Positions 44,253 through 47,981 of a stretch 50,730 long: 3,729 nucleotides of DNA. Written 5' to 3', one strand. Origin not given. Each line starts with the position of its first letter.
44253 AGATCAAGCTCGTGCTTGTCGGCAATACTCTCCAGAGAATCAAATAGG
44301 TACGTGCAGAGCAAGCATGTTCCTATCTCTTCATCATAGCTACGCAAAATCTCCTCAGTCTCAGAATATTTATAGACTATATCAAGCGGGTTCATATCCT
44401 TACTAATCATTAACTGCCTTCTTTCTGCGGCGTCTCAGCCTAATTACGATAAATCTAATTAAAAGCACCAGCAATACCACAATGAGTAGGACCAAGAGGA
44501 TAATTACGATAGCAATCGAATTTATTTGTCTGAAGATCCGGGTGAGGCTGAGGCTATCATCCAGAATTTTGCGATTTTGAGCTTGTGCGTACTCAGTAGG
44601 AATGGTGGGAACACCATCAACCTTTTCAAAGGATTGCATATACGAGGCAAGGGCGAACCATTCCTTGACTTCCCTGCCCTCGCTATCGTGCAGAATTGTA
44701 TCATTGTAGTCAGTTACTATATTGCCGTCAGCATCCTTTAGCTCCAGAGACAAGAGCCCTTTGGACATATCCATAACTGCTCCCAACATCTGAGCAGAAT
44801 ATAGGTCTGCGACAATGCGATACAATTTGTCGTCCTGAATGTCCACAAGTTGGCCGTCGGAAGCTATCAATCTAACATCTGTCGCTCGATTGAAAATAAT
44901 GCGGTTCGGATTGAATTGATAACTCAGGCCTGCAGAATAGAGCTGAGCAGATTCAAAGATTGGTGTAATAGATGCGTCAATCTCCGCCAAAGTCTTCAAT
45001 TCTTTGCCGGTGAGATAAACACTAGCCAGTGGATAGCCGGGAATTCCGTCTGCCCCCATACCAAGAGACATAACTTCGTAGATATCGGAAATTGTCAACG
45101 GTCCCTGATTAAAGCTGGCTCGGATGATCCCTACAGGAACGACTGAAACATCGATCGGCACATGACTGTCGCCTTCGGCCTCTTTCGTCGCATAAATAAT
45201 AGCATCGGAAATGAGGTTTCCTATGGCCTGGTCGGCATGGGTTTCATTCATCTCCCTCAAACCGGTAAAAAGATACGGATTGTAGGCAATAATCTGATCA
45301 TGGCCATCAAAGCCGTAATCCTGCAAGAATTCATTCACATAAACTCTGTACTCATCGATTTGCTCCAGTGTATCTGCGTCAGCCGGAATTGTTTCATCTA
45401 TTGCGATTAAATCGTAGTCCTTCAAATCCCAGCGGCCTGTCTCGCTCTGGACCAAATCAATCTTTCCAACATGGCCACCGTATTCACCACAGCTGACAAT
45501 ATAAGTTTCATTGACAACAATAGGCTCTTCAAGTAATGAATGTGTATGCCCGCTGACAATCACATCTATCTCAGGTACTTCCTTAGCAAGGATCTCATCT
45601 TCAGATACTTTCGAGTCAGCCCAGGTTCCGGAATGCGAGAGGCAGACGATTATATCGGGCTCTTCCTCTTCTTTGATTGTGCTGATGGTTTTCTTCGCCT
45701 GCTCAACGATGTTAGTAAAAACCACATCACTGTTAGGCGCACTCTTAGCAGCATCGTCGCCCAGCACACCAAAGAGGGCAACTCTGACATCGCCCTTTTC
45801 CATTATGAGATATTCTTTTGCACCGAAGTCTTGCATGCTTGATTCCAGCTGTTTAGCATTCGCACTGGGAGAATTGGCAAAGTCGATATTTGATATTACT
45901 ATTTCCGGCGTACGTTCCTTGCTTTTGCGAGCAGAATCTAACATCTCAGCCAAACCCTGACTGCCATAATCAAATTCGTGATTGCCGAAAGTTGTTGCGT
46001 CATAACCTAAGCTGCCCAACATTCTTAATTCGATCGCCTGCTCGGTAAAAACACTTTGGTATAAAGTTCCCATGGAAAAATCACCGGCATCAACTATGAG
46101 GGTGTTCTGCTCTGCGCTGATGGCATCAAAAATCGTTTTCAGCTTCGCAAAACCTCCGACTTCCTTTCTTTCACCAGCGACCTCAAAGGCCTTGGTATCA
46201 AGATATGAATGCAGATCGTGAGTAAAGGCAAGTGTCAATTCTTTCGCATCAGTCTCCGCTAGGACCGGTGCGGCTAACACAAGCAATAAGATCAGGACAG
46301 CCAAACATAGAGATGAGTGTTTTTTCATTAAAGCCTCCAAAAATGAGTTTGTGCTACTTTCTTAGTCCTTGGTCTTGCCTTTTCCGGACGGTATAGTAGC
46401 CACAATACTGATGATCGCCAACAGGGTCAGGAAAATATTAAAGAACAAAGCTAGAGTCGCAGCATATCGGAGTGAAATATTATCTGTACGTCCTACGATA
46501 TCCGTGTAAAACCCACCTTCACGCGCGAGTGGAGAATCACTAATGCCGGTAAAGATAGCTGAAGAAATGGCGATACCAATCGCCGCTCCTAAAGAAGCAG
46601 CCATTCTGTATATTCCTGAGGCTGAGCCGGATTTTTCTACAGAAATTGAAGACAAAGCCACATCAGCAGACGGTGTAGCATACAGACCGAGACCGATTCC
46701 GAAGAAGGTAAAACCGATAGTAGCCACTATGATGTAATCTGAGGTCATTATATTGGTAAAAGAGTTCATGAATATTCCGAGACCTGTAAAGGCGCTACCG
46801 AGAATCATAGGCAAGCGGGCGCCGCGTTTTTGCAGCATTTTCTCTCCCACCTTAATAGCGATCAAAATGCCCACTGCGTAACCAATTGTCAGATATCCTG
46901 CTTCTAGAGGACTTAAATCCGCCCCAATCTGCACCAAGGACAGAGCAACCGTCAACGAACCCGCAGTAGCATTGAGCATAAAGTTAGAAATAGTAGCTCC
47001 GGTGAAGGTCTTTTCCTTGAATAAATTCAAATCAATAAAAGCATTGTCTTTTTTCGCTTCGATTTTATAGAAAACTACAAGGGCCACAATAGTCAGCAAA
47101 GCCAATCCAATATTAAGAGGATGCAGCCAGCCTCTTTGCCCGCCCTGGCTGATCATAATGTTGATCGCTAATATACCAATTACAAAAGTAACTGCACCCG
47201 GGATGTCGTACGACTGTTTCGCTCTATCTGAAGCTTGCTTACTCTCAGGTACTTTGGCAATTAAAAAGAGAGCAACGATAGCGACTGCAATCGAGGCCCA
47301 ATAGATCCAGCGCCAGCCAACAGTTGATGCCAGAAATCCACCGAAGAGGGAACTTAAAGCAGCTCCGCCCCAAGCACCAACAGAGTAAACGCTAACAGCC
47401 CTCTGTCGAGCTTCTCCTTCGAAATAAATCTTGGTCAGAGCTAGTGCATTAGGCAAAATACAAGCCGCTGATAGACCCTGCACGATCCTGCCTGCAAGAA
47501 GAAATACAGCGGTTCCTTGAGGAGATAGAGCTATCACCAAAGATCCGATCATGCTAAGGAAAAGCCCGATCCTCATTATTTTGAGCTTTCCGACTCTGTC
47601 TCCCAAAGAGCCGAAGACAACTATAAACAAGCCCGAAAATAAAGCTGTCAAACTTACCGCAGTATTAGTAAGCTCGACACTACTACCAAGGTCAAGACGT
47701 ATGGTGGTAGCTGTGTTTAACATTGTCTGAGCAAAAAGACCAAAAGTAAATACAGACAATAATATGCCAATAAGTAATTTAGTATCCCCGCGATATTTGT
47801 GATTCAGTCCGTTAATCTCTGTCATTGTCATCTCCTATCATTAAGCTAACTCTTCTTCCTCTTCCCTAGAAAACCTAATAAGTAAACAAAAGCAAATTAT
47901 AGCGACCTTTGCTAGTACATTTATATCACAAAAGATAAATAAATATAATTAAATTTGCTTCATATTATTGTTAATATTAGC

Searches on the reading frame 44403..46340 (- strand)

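Call 58: search_protein_families(library=pfam, proteins=[window:44403-46340:-], max_evalue=0.01)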
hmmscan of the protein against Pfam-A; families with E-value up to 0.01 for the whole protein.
window:44403-46340:- (645 aa): 4 families
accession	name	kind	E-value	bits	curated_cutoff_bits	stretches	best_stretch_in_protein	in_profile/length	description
PF02872.23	5_nucleotid_C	-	5.8e-16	59.4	23.6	1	364-517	15-148/158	5'-nucleotidase, C-terminal domain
PF00149.33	Metallophos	-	1.2e-13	52.4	21.5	1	40-268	6-190/191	Calcineurin-like phosphoesterase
PF09587.15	PGA_cap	-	1.1e-07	32.1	27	1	174-285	120-249/255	Bacterial capsule synthesis protein PGA_cap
PF15102.11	TMEM154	-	0.0027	18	30.3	1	595-641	47-94/153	TMEM154 protein family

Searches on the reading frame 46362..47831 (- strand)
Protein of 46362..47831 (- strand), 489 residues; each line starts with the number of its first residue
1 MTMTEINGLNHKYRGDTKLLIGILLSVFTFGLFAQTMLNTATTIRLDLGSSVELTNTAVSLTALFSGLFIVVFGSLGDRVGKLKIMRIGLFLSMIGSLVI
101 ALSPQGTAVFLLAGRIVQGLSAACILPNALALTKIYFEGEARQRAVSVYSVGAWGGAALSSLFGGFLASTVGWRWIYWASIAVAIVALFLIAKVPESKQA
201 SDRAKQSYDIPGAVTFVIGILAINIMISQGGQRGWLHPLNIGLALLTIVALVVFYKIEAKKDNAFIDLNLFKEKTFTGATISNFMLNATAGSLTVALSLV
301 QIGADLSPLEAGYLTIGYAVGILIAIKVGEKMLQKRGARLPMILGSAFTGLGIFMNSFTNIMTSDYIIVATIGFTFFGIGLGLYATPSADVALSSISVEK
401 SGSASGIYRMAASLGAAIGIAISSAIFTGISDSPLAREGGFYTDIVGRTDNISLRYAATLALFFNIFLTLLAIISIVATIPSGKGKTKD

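Call 71: search_protein_families(library=pfam, proteins=[window:46362-47831:-], max_evalue=0.00001)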
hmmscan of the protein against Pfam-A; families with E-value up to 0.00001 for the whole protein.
window:46362-47831:- (489 aa): 2 families
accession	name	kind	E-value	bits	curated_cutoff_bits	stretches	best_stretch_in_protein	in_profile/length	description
PF07690.21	MFS_1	-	1.6e-46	159.3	33.4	2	25-419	3-346/347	Major Facilitator Superfamily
PF00083.30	Sugar_tr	-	1.1e-08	34.9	22.3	1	58-198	54-195/452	Sugar (and other) transporter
